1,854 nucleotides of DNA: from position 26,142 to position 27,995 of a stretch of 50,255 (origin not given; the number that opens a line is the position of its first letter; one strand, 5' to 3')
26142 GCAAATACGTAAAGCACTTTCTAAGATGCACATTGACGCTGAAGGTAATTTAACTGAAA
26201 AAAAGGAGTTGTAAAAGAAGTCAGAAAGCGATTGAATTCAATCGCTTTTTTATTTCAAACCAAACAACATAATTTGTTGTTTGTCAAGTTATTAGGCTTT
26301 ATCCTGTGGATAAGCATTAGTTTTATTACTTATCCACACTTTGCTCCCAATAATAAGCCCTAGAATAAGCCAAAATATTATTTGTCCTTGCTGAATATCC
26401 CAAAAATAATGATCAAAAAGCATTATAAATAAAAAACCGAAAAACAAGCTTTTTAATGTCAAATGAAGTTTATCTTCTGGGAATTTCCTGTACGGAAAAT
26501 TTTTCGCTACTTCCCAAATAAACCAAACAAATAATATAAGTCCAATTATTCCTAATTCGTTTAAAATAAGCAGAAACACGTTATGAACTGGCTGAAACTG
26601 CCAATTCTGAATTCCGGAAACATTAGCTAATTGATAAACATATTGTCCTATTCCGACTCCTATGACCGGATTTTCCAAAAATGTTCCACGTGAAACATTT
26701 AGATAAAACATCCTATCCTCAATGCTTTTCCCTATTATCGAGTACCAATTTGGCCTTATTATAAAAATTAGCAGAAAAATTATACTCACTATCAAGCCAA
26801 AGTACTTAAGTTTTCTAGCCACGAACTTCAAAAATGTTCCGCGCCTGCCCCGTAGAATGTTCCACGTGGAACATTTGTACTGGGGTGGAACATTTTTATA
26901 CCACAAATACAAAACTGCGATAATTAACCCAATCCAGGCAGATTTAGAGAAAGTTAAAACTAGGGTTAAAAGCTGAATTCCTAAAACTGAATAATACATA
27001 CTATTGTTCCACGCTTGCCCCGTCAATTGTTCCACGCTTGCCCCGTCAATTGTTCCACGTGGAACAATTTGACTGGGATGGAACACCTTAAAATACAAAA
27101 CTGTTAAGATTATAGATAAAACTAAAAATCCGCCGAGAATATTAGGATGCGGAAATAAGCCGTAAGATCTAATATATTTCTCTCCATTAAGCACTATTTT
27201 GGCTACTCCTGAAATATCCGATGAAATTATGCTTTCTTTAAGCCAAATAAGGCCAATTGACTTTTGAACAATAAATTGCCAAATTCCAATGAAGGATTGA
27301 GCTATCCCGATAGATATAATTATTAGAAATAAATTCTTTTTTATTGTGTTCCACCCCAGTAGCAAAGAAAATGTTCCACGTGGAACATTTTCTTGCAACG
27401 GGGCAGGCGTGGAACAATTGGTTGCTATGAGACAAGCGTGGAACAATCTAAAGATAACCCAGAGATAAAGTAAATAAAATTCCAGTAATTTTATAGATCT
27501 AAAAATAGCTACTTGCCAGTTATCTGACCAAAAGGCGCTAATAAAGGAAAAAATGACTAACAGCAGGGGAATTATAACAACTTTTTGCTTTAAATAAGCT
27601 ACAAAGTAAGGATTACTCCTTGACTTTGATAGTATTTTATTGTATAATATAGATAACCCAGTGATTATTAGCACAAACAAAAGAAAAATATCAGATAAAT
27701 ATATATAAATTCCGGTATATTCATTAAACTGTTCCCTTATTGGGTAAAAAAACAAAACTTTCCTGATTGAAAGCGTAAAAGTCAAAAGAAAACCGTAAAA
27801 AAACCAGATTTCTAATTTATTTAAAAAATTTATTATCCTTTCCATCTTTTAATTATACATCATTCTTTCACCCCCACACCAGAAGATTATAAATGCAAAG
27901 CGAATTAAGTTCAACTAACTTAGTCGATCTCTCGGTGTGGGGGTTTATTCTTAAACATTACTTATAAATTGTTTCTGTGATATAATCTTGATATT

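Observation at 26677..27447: Four parS centromere sites embedded in nested palindromes, all in frame inside one O-antigen-ligase-like gene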

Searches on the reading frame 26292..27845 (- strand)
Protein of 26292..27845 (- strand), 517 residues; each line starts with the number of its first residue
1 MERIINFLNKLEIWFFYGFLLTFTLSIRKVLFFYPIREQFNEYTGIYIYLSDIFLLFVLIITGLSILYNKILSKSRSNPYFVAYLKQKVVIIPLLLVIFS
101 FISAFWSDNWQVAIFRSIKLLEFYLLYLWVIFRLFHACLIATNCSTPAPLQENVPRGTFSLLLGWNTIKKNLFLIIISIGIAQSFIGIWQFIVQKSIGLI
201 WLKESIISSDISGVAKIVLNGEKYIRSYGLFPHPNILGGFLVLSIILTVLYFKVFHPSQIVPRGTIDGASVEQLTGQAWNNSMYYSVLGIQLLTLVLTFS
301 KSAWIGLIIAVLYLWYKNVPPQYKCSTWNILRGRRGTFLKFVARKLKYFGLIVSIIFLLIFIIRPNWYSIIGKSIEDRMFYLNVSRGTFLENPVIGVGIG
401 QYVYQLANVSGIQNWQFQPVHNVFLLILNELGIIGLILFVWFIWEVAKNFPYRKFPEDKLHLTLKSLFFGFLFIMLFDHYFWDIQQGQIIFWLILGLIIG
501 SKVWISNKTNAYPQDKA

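Call 10: search_protein_families(library=pfam, proteins=[window:26292-27845:-])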
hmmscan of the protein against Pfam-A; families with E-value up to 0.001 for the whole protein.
window:26292-27845:- (517 aa): 1 family
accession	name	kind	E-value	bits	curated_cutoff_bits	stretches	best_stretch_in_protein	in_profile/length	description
PF04932.20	Wzy_C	-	1.3e-11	44.9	31.7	1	290-440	5-149/149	O-Antigen ligase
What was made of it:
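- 26292..27845 (-): Host gene: 517-aa polytopic membrane protein of the Wzy_C / O-antigen-ligase-like family. It carries all the sites. Pfam PF04932 hit at E 1.3e-11, 44.9 bits against a cut-off of 31.7 (call 10).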

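Call 13: find_homologous_proteins(query=window:26292-27845:-)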
Query window:26292-27845:- (517 aa): 869 proteins with E <= 0.001 among 8000 candidates; the best 120 are listed.
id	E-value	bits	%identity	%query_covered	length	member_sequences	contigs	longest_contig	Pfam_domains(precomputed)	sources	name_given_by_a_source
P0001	0.0e+0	1138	100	100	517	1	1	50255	PF04932.21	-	-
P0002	2.2e-175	603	59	100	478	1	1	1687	PF04932.21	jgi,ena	-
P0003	3.0e-175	602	58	100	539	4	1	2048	PF04932.21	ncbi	-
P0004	1.4e-171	590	58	100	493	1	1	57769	PF04932.21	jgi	jgi:hypothetical protein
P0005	4.5e-171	588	61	98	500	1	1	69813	-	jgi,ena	-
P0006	9.1e-171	587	60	99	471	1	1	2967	PF04932.21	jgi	jgi:hypothetical protein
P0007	1.1e-169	584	56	99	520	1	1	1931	PF04932.21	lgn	-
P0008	3.9e-169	582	60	100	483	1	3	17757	PF04932.21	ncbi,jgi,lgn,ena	-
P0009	7.7e-167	574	55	100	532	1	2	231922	PF04932.21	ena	-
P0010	5.0e-165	568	56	100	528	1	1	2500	PF04932.21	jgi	-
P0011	2.4e-164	566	55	100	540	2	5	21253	PF04932.21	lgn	-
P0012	4.4e-162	559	52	100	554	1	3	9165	PF04932.21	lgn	-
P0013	1.2e-158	547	53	99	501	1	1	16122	PF04932.21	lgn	-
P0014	2.5e-144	500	51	100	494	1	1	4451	PF04932.21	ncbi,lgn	-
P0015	4.7e-141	489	49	96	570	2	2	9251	PF04932.21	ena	-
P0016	6.9e-141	489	47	100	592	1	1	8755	PF04932.21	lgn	-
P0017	9.9e-135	468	58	68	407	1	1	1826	PF04932.21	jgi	jgi:hypothetical protein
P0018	5.6e-130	453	48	96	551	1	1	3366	PF04932.21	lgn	-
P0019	1.1e-123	432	45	96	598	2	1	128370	PF04932.21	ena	-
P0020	1.5e-122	428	56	77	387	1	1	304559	PF04932.21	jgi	jgi:hypothetical protein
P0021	4.7e-121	423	45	98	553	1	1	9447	PF04932.21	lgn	-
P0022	2.5e-120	421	48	96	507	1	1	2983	PF04932.21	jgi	-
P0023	3.5e-120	420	46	96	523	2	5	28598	PF04932.21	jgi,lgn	-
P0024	1.1e-118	415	46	96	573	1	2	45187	PF04932.21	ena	-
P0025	3.5e-118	414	46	96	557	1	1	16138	PF04932.21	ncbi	-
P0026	7.6e-118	413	58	68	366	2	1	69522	PF04932.21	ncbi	ncbi:MAG: O-antigen ligase family protein [Parcubacteria group bacterium]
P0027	2.7e-117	411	47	96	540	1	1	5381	PF04932.21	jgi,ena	-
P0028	3.3e-117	411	48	97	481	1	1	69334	PF04932.21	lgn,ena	-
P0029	6.3e-117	410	44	97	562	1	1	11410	PF04932.21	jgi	jgi:hypothetical protein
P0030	1.5e-116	408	47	96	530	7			PF04932.21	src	-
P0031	1.6e-115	405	46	96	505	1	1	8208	PF04932.21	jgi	-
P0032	1.6e-115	405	45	86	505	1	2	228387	PF04932.21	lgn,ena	-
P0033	1.0e-114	402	42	98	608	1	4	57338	PF04932.21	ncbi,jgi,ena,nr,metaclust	ncbi:MAG: hypothetical protein US30_C0012G0051 [Candidatus Moranbacteria bacterium GW2011_GWF2_36_83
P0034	6.3e-114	400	43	96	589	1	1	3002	PF04932.21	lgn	-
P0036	2.2e-113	398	48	96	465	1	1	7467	PF04932.21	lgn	-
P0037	4.0e-113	397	46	96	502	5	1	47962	PF04932.21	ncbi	-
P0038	5.1e-113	397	46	96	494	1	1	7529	PF04932.21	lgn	-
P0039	9.0e-113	396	47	94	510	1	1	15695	PF04932.21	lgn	-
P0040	1.2e-112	396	40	96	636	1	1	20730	PF04932.21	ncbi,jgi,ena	-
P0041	1.6e-112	395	41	96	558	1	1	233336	PF04932.21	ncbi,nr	ncbi:MAG: O-antigen ligase family protein [Candidatus Moranbacteria bacterium]|nr:O-antigen ligase f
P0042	2.7e-112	394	43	96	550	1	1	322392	PF04932.21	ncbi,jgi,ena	ncbi:MAG: O-antigen ligase family protein [Parcubacteria group bacterium]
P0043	9.1e-112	393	42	96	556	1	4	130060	PF04932.21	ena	-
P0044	1.9e-111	392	43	98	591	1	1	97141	PF04932.21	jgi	jgi:hypothetical protein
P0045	2.3e-111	391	45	96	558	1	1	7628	PF04932.21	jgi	jgi:hypothetical protein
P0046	2.5e-111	391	47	97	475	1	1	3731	PF04932.21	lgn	-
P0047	5.4e-111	390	47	96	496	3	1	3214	PF04932.21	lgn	-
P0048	6.8e-111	390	41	96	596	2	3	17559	PF04932.21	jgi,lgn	-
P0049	8.4e-111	389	41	96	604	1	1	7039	PF04932.21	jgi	jgi:hypothetical protein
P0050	1.4e-110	389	43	96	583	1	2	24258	PF04932.21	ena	-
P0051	1.7e-110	388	42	96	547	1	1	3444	PF04932.21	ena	-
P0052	2.4e-110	388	45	96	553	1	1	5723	PF04932.21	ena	-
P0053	3.8e-110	387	44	96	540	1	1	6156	PF04932.21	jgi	-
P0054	4.7e-110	387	44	96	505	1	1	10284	PF04932.21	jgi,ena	-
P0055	9.3e-110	386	46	96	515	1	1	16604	PF04932.21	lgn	-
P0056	9.3e-110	386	45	96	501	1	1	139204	PF04932.21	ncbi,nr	ncbi:MAG: O-antigen ligase family protein [Candidatus Moranbacteria bacterium]|nr:O-antigen ligase f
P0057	1.0e-109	386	41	96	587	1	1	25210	PF04932.21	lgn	-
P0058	1.6e-109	385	44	97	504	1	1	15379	PF04932.21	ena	-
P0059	4.7e-109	384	44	96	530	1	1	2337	PF04932.21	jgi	-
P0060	4.8e-109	384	41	95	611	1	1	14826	PF04932.21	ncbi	-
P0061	5.5e-109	383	41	96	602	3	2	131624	PF04932.21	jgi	jgi:hypothetical protein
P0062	6.2e-109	383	45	97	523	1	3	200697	PF04932.21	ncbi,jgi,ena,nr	ncbi:MAG TPA: O-antigen ligase family protein [Candidatus Moranbacteria bacterium]|nr:O-antigen liga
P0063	2.2e-108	382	42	96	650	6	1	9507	PF04932.21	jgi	-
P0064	2.2e-108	381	41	95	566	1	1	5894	PF04932.21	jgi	jgi:O-antigen ligase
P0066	7.0e-108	380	43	97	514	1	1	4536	PF04932.21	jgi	jgi:hypothetical protein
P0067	8.8e-108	380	44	96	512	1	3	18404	PF04932.21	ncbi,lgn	-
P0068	2.2e-107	378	47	96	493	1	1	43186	PF04932.21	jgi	jgi:hypothetical protein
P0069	3.2e-107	378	44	96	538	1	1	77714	PF04932.21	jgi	-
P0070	3.3e-107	378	39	96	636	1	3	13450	PF04932.21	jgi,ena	-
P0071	4.1e-107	377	47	97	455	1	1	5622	PF04932.21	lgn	-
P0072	1.0e-106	376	37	96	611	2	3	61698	PF04932.21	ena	-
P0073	4.4e-106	374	47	84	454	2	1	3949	PF04932.21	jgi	jgi:hypothetical protein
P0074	8.9e-106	373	45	96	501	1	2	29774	PF04932.21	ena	-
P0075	1.3e-105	372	43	97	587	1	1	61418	PF04932.21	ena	-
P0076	1.9e-105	372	50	52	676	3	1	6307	PF04932.21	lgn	-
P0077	2.4e-105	371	42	96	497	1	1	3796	PF04932.21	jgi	-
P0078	2.8e-105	371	40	97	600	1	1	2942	PF04932.21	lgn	-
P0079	2.9e-105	371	43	96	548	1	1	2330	PF04932.21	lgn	-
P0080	5.1e-105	370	43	95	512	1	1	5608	PF04932.21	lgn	-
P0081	5.4e-105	370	43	95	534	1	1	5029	PF04932.21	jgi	-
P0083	7.0e-105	370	43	86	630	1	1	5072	PF04932.21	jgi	-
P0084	8.4e-105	370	41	97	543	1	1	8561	PF04932.21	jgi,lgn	-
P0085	8.7e-105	370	44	77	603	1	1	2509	PF04932.21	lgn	-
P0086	1.3e-104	369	39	96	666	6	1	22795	PF04932.21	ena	-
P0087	2.5e-104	368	42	96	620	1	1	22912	PF04932.21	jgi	-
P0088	1.2e-103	366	43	97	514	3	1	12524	PF04932.21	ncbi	-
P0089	1.3e-103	366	44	60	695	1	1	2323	PF04932.21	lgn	-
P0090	1.7e-103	365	43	96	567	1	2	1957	PF04932.21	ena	-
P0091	2.0e-103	365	42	96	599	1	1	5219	PF04932.21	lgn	-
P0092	2.7e-103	365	38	88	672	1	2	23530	PF04932.21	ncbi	-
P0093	4.0e-103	364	42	96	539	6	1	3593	PF04932.21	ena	-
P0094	4.3e-103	364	42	96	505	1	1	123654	PF04932.21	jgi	jgi:O-antigen ligase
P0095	1.1e-102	363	40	99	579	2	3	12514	PF04932.21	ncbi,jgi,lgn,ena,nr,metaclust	ncbi:MAG: hypothetical protein CO141_02065 [Candidatus Moranbacteria bacterium CG_4_9_14_3_um_filter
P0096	1.9e-102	362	40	93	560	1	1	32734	PF04932.21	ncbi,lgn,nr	ncbi:O-antigen ligase domain-containing protein [Patescibacteria group bacterium]|nr:MAG: O-antigen 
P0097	2.4e-102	362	40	96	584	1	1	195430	PF04932.21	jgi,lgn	-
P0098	4.3e-102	361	45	92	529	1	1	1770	PF04932.21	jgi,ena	-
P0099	4.7e-102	361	42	96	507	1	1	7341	PF04932.21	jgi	jgi:hypothetical protein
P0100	5.2e-102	360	43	96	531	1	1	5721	PF04932.21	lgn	-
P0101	6.7e-102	360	45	97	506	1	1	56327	PF04932.21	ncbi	-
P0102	1.7e-101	359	46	85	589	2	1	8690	PF04932.21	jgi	-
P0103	1.8e-101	359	46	95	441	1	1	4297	PF04932.21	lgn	-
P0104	2.4e-101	358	41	97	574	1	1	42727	PF04932.21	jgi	jgi:hypothetical protein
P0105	2.8e-101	358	48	87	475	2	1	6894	PF04932.21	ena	-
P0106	3.6e-101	358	44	96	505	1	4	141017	PF04932.21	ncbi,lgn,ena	-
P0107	4.4e-101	357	43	96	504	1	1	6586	PF04932.21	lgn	-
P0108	4.5e-101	357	42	96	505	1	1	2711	PF04932.21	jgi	jgi:hypothetical protein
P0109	5.3e-101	357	42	95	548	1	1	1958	PF04932.21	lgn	-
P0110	5.3e-101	357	46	96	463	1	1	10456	PF04932.21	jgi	jgi:hypothetical protein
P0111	5.6e-101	357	39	96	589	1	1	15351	PF04932.21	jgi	jgi:hypothetical protein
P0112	6.8e-101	357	42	96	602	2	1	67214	PF04932.21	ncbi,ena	-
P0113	1.1e-100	356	49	46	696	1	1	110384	PF04932.21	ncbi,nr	ncbi:MAG: hypothetical protein QG620_122 [Patescibacteria group bacterium]|nr:hypothetical protein [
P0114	1.1e-100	356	42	96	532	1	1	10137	PF04932.21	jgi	jgi:hypothetical protein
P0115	1.4e-100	356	39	95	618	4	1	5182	PF04932.21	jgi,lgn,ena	-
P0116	1.5e-100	356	44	96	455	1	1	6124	PF04932.21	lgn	-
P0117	6.7e-100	354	42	96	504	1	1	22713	PF04932.21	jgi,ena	-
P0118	1.0e-99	353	41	95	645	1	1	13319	PF04932.21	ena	-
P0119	1.2e-99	353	41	97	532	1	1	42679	PF04932.21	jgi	jgi:O-antigen ligase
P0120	2.4e-99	352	38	96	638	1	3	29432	PF04932.21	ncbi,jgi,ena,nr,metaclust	ncbi:MAG TPA: hypothetical protein DCX32_03410 [Candidatus Moranbacteria bacterium]|nr:MAG: hypothet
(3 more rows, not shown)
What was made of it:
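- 26292..27845 (-): There are 869 homologues, and the best named ones come from Moranbacteria (call 13).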

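Call 16: find_related_loci(query=A1, collection=genome_contigs, flank=10000)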
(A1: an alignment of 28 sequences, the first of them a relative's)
Query A1 (517 aa) in genome_contigs; peptide patterns used: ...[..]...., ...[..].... (x = any residue, [..] = any of these).
160 stretches matched a pattern; 144 encode a relative of the query (tblastn E <= 1e-3); the best 80 are kept; 80 distinct loci.
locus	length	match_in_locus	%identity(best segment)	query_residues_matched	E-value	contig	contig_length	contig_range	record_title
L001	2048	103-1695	58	1-517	0e+0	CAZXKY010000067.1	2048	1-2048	MAG TPA_asm: uncultured Bdellovibrionales bacterium isolate SRP192927_co2_902 genome assembly, contig: NODE_153026_lengt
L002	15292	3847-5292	60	1-517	2e-169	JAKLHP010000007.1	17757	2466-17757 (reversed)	MAG: Patescibacteria group bacterium isolate RA.bin66 RA.bin66_7, whole genome shotgun sequence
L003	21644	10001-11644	41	6-500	6e-119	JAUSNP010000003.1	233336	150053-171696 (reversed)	MAG: Candidatus Moraniibacteriota bacterium isolate E19_metabat.bin.91 E19_k141_683413, whole genome shotgun sequence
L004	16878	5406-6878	46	6-502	9e-117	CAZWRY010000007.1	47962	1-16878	MAG TPA_asm: uncultured Bdellovibrionales bacterium isolate binchicken_co27_254 genome assembly, contig: NODE_1272_lengt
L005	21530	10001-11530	47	6-500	4e-111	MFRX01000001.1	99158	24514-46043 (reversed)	MAG: Candidatus Moranbacteria bacterium RIFCSPHIGHO2_02_FULL_40_12b rifcsphigho2_02_scaffold_1078, whole genome shotgun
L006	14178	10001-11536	42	5-502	7e-111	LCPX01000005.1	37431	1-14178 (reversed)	MAG: Candidatus Moranbacteria bacterium GW2011_GWE1_49_15 UY41_C0005, whole genome shotgun sequence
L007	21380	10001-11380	43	6-502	7e-110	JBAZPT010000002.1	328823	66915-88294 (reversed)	MAG: Parcubacteria group bacterium isolate SO_2017_SWC_36 scaffold_32_c1_LP-4_2017, whole genome shotgun sequence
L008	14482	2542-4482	37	6-498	1e-109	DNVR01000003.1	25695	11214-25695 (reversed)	MAG TPA_asm: Candidatus Moraniibacteriota bacterium isolate UBA12142 contig_2116, whole genome shotgun sequence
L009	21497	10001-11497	45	1-503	7e-109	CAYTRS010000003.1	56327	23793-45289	MAG TPA_asm: uncultured Bdellovibrionales bacterium isolate binchicken_co220_120 genome assembly, contig: NODE_252_lengt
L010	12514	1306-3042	40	1-510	3e-108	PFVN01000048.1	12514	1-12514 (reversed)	MAG: Candidatus Moranbacteria bacterium CG_4_9_14_3_um_filter_42_9 CG_4_9_14_3_um_filter_150_scaffold_5277_c, whole geno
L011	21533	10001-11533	44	6-500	3e-107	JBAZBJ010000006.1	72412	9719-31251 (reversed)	MAG: Parcubacteria group bacterium isolate SO_2017_GW1_11 NODE_2133_length_72412_cov_1.602670_OW334_2017, whole genome s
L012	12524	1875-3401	43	6-512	8e-107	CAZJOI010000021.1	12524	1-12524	MAG TPA_asm: uncultured Bdellovibrionales bacterium isolate SRP192927_co1_264 genome assembly, contig: NODE_11628_length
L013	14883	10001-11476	44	6-503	9e-107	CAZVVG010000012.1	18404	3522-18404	MAG TPA_asm: uncultured Bdellovibrionales bacterium isolate SRP263991_co5_33 genome assembly, contig: NODE_5921_length_1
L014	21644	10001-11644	42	6-498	4e-106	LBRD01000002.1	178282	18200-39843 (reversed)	MAG: Parcubacteria group bacterium GW2011_GWC1_36_108 UR95_C0002, whole genome shotgun sequence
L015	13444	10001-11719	42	6-500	5e-106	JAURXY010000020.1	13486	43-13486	MAG: bacterium isolate E10_metabat.bin.66_sub E10_k141_431538, whole genome shotgun sequence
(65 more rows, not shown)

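Call 32: find_encoding_contigs(protein=P0009, flank=10000, max_places=1)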
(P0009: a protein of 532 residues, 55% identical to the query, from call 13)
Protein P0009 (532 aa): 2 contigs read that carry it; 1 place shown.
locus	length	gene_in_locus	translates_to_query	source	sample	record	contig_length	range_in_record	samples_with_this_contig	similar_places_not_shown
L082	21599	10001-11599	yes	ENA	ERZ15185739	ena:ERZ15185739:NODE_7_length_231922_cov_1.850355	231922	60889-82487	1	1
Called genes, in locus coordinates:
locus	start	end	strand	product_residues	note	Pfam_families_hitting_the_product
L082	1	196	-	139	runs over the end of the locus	-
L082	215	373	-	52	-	-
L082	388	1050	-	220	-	PF13384:HTH_23 (weak)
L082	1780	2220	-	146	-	PF01245:Ribosomal_L19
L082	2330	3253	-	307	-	PF01479:S4, PF00849:PseudoU_synth_2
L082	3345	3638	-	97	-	-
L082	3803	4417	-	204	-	-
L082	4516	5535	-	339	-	PF01022:HTH_5 (faint), PF01047:MarR (faint), PF12840:HTH_20 (faint), PF13404:HTH_AsnC-type, PF13412:HTH_24, PF13404:HTH_AsnC-type, PF13412:HTH_24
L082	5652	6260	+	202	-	PF13475:DUF4116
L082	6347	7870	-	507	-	PF01743:PolyA_pol, PF12627:PolyA_pol_RNAbd, PF01966:HD, PF13735:tRNA_NucTran2_2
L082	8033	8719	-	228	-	-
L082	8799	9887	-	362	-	PF00478:IMPDH (faint), PF03060:NMO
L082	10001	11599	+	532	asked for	PF04932:Wzy_C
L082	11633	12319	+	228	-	PF01209:Ubie_methyltran, PF13489:Methyltransf_23 (weak), PF02353:CMAS (weak), PF05175:MTS (weak), PF13847:Methyltransf_31, PF08241:Methyltransf_11, PF08242:Methyltransf_12, PF13649:Methyltransf_25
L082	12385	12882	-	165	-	PF01936:NYN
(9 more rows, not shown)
